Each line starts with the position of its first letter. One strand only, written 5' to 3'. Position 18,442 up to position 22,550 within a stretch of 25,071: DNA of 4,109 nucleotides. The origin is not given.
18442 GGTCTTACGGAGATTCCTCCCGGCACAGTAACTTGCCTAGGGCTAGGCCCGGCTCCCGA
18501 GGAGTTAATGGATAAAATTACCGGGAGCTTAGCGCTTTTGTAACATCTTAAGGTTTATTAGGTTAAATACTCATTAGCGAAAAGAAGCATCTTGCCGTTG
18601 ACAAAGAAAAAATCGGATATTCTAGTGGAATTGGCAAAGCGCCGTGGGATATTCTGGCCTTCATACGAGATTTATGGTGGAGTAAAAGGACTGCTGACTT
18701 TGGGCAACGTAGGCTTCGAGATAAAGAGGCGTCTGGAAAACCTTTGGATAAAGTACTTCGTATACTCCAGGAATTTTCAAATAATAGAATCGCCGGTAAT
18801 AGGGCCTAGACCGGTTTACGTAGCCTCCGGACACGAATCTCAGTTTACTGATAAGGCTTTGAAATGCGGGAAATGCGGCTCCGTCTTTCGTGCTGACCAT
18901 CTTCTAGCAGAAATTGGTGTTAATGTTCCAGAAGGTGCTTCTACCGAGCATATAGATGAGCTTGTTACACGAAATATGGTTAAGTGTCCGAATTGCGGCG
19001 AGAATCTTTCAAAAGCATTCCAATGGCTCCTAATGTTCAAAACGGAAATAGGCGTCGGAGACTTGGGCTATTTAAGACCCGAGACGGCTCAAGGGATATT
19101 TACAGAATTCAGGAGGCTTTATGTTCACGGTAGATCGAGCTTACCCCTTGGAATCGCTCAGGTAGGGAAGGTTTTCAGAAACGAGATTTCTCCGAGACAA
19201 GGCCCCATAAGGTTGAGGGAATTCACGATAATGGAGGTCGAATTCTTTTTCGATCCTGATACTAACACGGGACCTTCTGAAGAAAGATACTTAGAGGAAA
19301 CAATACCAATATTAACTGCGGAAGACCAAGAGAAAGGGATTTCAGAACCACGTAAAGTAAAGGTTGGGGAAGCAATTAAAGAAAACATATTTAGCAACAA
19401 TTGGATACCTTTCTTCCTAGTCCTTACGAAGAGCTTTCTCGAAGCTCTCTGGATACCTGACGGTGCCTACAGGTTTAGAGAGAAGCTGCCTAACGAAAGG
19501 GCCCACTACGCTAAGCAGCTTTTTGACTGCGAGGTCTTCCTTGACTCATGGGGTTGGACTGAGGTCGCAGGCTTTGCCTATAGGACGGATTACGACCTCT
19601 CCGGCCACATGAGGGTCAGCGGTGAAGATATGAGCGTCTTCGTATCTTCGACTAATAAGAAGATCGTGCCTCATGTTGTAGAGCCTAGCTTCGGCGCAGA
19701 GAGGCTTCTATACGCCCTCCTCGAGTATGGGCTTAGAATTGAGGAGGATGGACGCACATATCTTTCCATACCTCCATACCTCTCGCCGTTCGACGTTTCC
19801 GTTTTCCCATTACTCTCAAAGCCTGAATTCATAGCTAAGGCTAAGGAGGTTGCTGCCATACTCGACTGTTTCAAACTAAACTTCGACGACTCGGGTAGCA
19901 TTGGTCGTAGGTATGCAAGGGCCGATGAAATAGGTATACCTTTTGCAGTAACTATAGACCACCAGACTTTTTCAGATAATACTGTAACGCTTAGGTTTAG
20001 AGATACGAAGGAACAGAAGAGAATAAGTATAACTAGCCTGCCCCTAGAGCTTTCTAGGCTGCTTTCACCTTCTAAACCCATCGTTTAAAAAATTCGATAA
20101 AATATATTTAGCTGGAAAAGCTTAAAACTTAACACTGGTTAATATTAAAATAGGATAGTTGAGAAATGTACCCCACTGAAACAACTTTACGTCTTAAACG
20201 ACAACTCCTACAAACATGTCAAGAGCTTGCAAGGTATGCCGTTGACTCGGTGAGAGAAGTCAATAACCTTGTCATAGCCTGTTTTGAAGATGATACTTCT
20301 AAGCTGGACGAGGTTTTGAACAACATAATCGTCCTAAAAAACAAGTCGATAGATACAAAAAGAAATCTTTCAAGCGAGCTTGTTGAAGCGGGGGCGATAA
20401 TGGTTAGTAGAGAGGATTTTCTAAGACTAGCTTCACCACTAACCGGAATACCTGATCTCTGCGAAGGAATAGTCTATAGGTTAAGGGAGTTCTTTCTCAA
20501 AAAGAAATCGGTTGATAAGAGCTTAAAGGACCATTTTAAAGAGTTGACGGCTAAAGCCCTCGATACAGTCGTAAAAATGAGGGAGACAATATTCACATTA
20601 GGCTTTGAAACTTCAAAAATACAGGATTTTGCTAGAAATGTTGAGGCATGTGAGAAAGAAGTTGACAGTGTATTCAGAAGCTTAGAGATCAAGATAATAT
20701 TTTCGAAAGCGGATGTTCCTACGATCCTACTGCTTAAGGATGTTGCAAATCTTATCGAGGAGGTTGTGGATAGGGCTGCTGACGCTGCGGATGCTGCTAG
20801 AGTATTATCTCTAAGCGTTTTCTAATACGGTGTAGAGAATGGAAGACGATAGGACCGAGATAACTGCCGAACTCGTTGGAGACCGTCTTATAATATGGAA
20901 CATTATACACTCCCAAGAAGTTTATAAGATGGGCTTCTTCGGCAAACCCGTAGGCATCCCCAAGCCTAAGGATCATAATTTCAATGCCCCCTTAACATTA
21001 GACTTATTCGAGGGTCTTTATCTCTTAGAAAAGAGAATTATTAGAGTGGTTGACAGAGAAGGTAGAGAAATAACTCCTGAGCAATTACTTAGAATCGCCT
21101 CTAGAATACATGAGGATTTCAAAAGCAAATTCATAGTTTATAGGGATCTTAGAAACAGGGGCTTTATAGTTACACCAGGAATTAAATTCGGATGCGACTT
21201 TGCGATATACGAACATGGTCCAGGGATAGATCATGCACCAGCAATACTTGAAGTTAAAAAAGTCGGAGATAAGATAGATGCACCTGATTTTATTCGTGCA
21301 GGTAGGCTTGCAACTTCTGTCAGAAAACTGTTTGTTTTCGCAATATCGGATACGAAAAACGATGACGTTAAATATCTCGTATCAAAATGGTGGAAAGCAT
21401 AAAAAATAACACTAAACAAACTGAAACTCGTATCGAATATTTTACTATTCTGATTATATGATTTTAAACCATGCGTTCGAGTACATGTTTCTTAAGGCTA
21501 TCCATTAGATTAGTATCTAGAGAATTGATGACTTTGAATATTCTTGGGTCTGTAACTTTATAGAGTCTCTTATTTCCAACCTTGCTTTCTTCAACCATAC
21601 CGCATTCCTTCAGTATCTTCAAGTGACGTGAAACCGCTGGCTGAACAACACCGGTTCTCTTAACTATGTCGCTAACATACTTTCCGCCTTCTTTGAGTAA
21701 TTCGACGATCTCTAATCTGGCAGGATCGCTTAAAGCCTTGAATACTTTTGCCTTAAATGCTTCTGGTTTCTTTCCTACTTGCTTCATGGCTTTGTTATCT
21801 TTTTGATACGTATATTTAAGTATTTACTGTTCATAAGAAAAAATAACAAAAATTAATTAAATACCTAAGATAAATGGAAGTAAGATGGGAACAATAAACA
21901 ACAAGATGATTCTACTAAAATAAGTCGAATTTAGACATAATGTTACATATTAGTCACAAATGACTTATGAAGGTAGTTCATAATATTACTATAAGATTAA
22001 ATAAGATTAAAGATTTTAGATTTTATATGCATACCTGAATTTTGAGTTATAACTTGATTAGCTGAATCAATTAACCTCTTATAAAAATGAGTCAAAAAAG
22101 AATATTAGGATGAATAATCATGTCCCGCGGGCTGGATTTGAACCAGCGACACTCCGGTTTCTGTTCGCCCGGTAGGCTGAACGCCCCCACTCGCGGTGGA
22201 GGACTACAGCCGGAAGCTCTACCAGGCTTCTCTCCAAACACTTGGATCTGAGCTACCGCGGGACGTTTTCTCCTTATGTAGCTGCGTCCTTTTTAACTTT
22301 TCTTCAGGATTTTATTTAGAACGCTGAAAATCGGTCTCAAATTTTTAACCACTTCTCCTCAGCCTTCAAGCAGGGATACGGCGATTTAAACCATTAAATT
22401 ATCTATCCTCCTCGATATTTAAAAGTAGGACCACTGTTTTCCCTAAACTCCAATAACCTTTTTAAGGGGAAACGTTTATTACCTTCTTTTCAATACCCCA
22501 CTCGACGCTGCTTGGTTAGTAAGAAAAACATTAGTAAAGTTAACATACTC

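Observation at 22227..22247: Non-canonical D-loop intron makes tRNA-Tyr a double-intron gene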

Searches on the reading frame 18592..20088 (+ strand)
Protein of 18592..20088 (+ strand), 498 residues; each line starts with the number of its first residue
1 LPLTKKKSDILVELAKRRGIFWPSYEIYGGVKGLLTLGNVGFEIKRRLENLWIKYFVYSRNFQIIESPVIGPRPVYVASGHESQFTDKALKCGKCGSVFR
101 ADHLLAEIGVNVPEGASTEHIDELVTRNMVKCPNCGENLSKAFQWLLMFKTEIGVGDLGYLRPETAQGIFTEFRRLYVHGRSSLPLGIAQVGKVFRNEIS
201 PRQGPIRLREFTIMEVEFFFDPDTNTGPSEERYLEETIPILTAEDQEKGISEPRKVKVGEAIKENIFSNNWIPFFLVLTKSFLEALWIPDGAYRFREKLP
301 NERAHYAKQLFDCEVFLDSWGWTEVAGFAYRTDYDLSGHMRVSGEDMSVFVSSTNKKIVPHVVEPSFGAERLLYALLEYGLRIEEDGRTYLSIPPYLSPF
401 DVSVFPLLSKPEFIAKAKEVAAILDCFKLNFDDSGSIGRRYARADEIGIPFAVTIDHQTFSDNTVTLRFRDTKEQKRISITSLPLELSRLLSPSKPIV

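Call 20: search_protein_families(library=pfam, proteins=[window:18592-20088:+])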
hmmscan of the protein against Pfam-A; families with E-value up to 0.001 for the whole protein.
window:18592-20088:+ (498 aa): 2 families
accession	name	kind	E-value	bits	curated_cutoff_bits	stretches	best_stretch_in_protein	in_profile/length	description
PF03129.25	HGTP_anticodon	-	3.3e-17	62.9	21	1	401-487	1-91/94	Anticodon binding domain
PF00587.30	tRNA-synt_2b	-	2.7e-10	41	29.3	1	156-378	8-177/179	tRNA synthetase class II core domain (G, H, P, S and T)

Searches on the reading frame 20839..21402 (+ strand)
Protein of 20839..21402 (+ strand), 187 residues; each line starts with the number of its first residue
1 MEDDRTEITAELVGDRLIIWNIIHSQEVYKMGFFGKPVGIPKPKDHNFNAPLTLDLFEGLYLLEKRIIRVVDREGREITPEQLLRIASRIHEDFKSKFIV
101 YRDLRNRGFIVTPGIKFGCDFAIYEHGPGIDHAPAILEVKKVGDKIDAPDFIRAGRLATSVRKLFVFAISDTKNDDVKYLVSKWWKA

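Call 20: search_protein_families(library=pfam, proteins=[window:20839-21402:+])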
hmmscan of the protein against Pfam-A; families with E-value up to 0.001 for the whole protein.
window:20839-21402:+ (187 aa): 2 families
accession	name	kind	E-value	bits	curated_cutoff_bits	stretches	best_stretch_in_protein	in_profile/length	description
PF01974.23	tRNA_int_endo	-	1.1e-27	96.3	27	1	94-179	1-85/85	tRNA intron endonuclease, catalytic C-terminal domain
PF02778.19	tRNA_int_endo_N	-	7.9e-18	64.2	21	1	9-84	2-67/67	tRNA intron endonuclease, N-terminal domain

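Call 21: search_solved_structures(query=window:20839-21402:+, max_evalue=0.001)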
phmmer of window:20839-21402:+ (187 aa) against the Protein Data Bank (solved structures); distinct sequences matched with E-value up to 0.001: 24.
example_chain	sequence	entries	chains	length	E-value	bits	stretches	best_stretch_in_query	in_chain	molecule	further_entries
3p1z_B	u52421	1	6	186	6e-45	156.4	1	9-186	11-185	tRNA-splicing endonuclease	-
3ajv_B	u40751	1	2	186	1.5e-43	151.8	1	9-186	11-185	tRNA-splicing endonuclease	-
2cv8_A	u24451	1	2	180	1e-37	132.8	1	10-186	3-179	tRNA-splicing endonuclease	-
2zyz_B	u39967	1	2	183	4.8e-33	117.6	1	14-177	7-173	tRNA-splicing endonuclease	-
5x89_A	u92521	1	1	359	1.8e-31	112.5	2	52-185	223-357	EndA-like protein,tRNA-splicing endonuclease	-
3p1y_A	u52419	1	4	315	1e-25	93.7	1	19-169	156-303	tRNA-splicing endonuclease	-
1a79_A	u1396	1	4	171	2.2e-18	69.8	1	52-179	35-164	TRNA ENDONUCLEASE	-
4fz2_A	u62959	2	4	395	7.4e-18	68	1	28-171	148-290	tRNA intron endonuclease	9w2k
1r0v_A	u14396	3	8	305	3e-17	66.1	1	52-169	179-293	tRNA-intron endonuclease | Putative tRNA-intron endonuclease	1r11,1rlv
2gjw_A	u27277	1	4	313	4e-17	65.7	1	52-169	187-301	tRNA-splicing endonuclease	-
8hmz_B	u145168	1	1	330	8e-11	45.1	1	96-180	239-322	tRNA-splicing endonuclease subunit Sen34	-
6z9u_A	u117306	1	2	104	8.8e-11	45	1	96-183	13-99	tRNA-splicing endonuclease subunit Sen34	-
8iss_C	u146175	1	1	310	2.3e-10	43.6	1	96-180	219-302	tRNA-splicing endonuclease subunit Sen34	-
8hmy_B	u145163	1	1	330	1.8e-09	40.7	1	96-180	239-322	tRNA-splicing endonuclease subunit Sen34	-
7zrz_AP1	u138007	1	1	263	2.4e-09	40.3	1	96-180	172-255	tRNA-splicing endonuclease subunit Sen34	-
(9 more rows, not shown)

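Call 23: find_encoding_contigs(protein=window:20839-21402:+, flank=3000, max_places=6)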
Protein window:20839-21402:+ (187 aa): 2 contigs read that carry it; 1 place shown.
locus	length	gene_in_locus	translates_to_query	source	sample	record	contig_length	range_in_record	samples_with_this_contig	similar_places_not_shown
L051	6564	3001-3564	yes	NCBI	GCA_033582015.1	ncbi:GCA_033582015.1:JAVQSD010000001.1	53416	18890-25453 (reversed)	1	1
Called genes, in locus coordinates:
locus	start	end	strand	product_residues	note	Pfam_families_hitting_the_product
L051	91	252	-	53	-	PF07754:Ribosomal_aS21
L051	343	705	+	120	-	PF01981:PTH2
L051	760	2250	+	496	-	PF00587:tRNA-synt_2b, PF03129:HGTP_anticodon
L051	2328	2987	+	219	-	PF01865:PhoU_div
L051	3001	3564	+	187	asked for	PF02778:tRNA_int_endo_N, PF01974:tRNA_int_endo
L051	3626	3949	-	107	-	PF01022:HTH_5, PF12802:MarR_2 (weak), PF12840:HTH_20, PF01978:TrmB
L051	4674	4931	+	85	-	PF01191:RNA_pol_Rpb5_C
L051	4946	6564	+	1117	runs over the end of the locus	PF04563:RNA_pol_Rpb2_1, PF04561:RNA_pol_Rpb2_2, PF04565:RNA_pol_Rpb2_3, PF04566:RNA_pol_Rpb2_4, PF04567:RNA_pol_Rpb2_5, PF00562:RNA_pol_Rpb2_6, PF04560:RNA_pol_Rpb2_7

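Call 24: search_solved_structures(query=window:20839-21402:+, max_evalue=1e-30, show_alignments=3)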
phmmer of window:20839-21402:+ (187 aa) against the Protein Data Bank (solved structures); distinct sequences matched with E-value up to 1e-30: 5.
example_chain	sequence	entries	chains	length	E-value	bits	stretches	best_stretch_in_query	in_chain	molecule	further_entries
3p1z_B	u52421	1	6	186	6e-45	156.4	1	9-186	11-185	tRNA-splicing endonuclease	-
3ajv_B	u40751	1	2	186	1.5e-43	151.8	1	9-186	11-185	tRNA-splicing endonuclease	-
2cv8_A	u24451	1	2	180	1e-37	132.8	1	10-186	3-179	tRNA-splicing endonuclease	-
2zyz_B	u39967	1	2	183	4.8e-33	117.6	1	14-177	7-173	tRNA-splicing endonuclease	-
5x89_A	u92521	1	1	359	1.8e-31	112.5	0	52-185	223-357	EndA-like protein,tRNA-splicing endonuclease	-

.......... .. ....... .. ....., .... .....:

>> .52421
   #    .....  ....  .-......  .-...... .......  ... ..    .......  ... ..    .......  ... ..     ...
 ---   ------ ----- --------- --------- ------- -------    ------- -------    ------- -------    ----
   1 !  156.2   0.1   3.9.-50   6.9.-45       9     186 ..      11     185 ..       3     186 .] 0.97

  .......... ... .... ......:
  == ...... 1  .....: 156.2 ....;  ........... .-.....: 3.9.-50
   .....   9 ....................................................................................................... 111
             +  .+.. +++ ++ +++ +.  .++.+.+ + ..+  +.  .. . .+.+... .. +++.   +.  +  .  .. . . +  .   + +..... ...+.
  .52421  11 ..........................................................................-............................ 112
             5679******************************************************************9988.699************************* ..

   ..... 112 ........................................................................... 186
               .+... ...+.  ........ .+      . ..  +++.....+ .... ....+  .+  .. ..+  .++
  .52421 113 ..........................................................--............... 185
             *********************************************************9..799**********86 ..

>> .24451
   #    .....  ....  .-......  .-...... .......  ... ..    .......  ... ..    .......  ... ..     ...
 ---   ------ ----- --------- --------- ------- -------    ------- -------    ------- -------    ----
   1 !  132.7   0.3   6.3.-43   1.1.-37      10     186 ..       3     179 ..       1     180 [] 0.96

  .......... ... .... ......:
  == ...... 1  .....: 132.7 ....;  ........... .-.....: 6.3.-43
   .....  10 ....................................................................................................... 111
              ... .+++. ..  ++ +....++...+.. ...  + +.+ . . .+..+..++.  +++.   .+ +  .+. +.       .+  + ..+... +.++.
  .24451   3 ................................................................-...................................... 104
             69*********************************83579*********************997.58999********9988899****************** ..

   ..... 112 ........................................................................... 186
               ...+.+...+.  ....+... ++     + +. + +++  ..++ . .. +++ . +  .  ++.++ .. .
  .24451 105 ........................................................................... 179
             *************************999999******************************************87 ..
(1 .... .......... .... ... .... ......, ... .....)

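Call 49: find_related_loci(query=window:20839-21402:+, collection=genome_contigs, flank=2500)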
Query window:20839-21402:+ (187 aa) in genome_contigs; peptide patterns used: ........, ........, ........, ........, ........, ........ (x = any residue, [..] = any of these).
599 stretches matched a pattern (row limit reached: there are more); 479 encode a relative of the query (tblastn E <= 1e-3); the best 80 are kept; 80 distinct loci.
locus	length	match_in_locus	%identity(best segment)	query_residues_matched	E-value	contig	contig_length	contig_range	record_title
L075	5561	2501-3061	92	1-187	1e-116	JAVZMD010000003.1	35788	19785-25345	MAG: Thermoproteota archaeon isolate DRTY-6_201907_bins_82 DRTY-6_201907_bins_82_scaffold_3, whole genome shotgun sequen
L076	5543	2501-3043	92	1-181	8e-111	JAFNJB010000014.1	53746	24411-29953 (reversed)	MAG: Candidatus Brockarchaeota archaeon isolate JZZ.bins.4 NODE_264_length_54520_cov_159.8, whole genome shotgun sequenc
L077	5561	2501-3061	87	1-187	9e-110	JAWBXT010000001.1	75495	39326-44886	MAG: Thermoproteota archaeon isolate JZ-1_201901_bins_10 JZ-1_201901_bins_10_scaffold_1, whole genome shotgun sequence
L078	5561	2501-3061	86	1-187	8e-109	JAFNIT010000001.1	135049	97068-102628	MAG: Candidatus Brockarchaeota archaeon isolate QC4_43 QC4_scaffold_54_curated, whole genome shotgun sequence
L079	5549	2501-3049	85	5-187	4e-108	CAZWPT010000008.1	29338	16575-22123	MAG TPA_asm: uncultured Nitrososphaerota archaeon isolate SRP231805_co4_161 genome assembly, contig: k141_36495, whole g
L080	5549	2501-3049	86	5-187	1e-107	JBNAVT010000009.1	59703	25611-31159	MAG: Thermoproteota archaeon isolate Kamch4342-D-MF-045 bin3.fa-9, whole genome shotgun sequence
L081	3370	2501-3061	86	1-187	8e-108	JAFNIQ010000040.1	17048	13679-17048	MAG: Candidatus Brockarchaeota archaeon isolate GD2_1 GD2_1_scaffold_1237_curated, whole genome shotgun sequence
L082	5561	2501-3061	87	1-187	4e-107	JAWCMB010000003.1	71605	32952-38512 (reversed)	MAG: Thermoproteota archaeon isolate JZ-2_201705_bins_26 JZ-2_201705_bins_26_scaffold_3, whole genome shotgun sequence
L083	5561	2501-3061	84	1-187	7e-106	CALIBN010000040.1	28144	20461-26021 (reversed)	MAG: uncultured archaeon isolate S1_Bin_MAXBIN__053_sub_1 genome assembly, contig: c_000000338932, whole genome shotgun 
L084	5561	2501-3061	84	1-187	3e-105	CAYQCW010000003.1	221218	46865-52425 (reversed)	MAG TPA_asm: uncultured Nitrososphaerota archaeon isolate binchicken_co40_87 genome assembly, contig: NODE_64_length_221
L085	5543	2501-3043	59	6-187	1e-73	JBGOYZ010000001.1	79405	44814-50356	MAG: Thermoproteota archaeon isolate OBJ_0618_130150_30 k141_1491474_length_79405_cov_22.7293, whole genome shotgun sequ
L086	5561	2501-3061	57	2-187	2e-70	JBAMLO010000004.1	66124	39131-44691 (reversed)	MAG: Nitrososphaera sp. isolate MAG7 ExploCarb_3808S_S2_111_length_66124_cov_12, whole genome shotgun sequence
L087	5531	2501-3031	59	10-187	2e-70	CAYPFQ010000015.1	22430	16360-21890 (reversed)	MAG TPA_asm: uncultured Candidatus Bathyarchaeia archaeon isolate binchicken_co124_364 genome assembly, contig: NODE_100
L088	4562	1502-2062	57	2-187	4e-70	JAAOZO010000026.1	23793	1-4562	MAG: Thaumarchaeota archaeon isolate SJ3.Bin70 k141_5138, whole genome shotgun sequence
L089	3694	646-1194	55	6-187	6e-70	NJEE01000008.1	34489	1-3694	MAG: Candidatus Bathyarchaeota archaeon ex4484_205 ex4484_205_scaffold_386_length_34489__count_4757, whole genome shotgu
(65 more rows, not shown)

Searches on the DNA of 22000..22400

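Call 5: search_rna_families(source=window, start=22000, end=22400, threshold=evalue, max_evalue=10, show_alignments=5)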
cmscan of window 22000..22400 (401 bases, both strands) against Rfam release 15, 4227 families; matches with E-value up to 10: 6.
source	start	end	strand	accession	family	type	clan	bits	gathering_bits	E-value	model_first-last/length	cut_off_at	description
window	22003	22156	+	RF02194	HPnc0260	Gene; antisense;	-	30.3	59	0.26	1-156/156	no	Bacterial antisense RNA HPnc0260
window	22020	22087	-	RF00326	snoZ155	Gene; snRNA; snoRNA; CD-box;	-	19.7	43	2.2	1-81/81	no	Small nucleolar RNA Z155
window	22295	22369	-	RF00426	SCARNA15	Gene; snRNA; snoRNA; scaRNA;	CL00019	18.1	65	0.53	1-128/128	no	Small Cajal body specific RNA 15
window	22122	22197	+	RF04354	Plastid-ycf2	Cis-reg;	-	17.1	65.7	0.76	1-75/75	no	Plastid-ycf2 5UTR RNA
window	22123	22213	-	RF00005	tRNA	Gene; tRNA;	CL00001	16.5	29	1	1-71/71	no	tRNA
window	22050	22130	-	RF00611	SNORD111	Gene; snRNA; snoRNA; CD-box;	-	15.6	46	6.9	1-89/89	no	Small nucleolar RNA SNORD111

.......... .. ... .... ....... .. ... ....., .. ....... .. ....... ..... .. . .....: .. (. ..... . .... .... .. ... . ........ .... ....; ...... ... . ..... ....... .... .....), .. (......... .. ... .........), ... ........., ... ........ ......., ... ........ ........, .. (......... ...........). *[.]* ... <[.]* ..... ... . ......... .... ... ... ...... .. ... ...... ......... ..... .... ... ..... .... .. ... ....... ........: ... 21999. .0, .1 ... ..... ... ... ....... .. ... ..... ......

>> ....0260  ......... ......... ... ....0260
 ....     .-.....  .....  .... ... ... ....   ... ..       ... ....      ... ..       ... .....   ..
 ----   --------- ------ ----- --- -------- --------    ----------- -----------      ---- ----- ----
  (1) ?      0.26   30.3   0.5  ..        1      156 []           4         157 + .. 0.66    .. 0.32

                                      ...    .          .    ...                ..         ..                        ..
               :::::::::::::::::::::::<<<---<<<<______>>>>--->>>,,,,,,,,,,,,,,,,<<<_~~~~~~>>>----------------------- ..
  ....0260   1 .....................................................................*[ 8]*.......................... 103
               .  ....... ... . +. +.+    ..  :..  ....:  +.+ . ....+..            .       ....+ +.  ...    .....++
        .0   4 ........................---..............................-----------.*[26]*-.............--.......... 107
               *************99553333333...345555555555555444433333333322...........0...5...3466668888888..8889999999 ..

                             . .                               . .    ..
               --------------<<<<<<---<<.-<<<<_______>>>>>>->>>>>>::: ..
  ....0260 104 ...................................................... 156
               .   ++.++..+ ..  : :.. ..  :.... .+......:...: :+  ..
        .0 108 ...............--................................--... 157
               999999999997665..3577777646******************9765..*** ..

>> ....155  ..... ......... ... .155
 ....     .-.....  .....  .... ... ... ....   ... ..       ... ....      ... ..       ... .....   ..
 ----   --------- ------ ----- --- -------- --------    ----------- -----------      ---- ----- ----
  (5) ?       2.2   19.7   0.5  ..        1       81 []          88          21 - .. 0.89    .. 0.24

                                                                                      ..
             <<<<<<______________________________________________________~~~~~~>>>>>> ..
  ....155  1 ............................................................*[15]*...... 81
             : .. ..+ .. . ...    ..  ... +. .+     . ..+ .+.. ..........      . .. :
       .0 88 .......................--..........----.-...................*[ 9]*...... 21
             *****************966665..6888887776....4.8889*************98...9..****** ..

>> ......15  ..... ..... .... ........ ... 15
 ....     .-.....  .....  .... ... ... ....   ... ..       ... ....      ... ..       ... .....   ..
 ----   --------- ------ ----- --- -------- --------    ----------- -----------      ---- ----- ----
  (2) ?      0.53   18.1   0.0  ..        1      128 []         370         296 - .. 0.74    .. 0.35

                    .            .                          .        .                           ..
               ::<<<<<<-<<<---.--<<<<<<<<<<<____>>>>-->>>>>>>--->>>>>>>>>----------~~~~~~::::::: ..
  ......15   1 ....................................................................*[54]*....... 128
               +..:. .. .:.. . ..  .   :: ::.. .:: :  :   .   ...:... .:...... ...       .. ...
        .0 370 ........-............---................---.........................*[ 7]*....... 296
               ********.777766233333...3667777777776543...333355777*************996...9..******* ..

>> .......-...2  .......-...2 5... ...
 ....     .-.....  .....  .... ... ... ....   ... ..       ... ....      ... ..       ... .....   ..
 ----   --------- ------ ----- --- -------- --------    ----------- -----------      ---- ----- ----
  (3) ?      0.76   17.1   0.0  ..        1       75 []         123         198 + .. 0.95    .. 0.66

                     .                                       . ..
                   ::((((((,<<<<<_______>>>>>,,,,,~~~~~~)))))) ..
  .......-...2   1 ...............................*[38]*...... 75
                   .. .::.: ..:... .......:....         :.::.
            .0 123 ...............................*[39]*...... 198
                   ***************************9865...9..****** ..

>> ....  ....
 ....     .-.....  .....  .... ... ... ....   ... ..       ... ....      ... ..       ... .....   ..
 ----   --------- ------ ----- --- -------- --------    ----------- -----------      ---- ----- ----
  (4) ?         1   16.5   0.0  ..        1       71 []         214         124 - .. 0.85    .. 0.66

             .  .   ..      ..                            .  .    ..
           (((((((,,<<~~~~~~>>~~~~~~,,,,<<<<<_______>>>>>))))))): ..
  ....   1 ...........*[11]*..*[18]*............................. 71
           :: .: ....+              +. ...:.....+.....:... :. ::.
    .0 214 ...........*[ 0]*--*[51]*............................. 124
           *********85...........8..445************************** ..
